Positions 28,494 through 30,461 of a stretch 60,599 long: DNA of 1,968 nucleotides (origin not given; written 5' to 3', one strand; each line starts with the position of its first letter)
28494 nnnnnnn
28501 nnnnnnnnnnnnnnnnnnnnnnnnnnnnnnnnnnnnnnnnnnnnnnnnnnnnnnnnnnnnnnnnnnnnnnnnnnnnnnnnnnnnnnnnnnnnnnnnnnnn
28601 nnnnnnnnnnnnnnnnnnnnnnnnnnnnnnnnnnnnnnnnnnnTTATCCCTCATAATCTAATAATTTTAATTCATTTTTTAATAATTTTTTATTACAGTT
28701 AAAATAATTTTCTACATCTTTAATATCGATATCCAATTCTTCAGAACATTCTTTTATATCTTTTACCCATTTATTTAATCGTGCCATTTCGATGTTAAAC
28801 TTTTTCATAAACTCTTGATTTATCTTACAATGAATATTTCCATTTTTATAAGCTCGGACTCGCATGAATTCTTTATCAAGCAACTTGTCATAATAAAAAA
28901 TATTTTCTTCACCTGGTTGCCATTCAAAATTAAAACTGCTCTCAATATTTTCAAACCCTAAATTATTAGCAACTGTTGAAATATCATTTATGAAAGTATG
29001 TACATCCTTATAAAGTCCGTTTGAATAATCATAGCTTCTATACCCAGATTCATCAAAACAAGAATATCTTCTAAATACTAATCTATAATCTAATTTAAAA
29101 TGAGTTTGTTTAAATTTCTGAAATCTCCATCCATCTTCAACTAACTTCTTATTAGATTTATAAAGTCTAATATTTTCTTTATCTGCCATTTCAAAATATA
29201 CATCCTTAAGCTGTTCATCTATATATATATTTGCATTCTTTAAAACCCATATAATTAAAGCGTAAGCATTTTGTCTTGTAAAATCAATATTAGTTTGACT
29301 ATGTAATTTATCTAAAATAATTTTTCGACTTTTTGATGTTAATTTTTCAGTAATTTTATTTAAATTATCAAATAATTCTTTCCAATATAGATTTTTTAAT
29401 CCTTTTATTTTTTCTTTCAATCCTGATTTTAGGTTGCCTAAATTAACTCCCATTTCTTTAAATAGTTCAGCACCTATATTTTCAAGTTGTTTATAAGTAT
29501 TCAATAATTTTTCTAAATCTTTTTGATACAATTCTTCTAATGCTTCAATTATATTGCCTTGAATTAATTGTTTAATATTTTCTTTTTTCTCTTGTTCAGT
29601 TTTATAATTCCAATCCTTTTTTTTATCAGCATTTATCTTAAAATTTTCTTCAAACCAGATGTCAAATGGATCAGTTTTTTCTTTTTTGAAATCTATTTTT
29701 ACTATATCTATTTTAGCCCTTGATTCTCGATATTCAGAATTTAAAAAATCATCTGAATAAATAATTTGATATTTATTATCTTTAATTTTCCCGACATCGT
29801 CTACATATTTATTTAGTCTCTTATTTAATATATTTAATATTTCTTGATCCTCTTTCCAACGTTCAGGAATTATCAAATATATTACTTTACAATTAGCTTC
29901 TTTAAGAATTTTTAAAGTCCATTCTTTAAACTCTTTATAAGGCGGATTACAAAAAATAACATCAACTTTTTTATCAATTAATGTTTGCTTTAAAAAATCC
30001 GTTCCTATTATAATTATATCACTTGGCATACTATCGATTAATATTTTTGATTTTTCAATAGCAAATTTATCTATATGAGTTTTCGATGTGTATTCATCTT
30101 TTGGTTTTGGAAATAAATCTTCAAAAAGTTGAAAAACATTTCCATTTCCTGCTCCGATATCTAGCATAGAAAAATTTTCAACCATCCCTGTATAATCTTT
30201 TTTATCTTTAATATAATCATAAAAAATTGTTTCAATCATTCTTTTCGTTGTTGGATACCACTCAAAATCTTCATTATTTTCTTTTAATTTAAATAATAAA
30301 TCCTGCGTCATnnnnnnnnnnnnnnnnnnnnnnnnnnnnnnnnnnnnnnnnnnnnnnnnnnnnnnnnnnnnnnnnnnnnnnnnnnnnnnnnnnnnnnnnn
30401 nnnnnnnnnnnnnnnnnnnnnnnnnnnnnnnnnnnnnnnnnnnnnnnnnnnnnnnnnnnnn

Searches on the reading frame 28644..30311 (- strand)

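Call 21: search_protein_families(library=phrogs, proteins=[window:28644-30311:-], max_evalue=0.001)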
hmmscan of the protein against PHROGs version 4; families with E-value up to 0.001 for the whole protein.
window:28644-30311:- (555 aa): 1 family
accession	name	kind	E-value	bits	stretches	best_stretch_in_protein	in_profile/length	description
phrog_799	-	other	7.2e-10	39.6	1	9-146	205-315/458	DNA methyltransferase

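Call 26: search_protein_families(library=pfam, proteins=[window:28644-30311:-], max_evalue=0.001)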
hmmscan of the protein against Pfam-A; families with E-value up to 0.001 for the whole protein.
window:28644-30311:- (555 aa): 2 families
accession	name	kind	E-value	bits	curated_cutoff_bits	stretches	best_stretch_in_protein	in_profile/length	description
PF13708.11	DUF4942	-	1.2e-06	28.8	25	1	303-511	2-186/190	Domain of unknown function (DUF4942)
PF05175.20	MTS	-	1.1e-05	25.5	23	1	48-137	34-120/170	Methyltransferase small domain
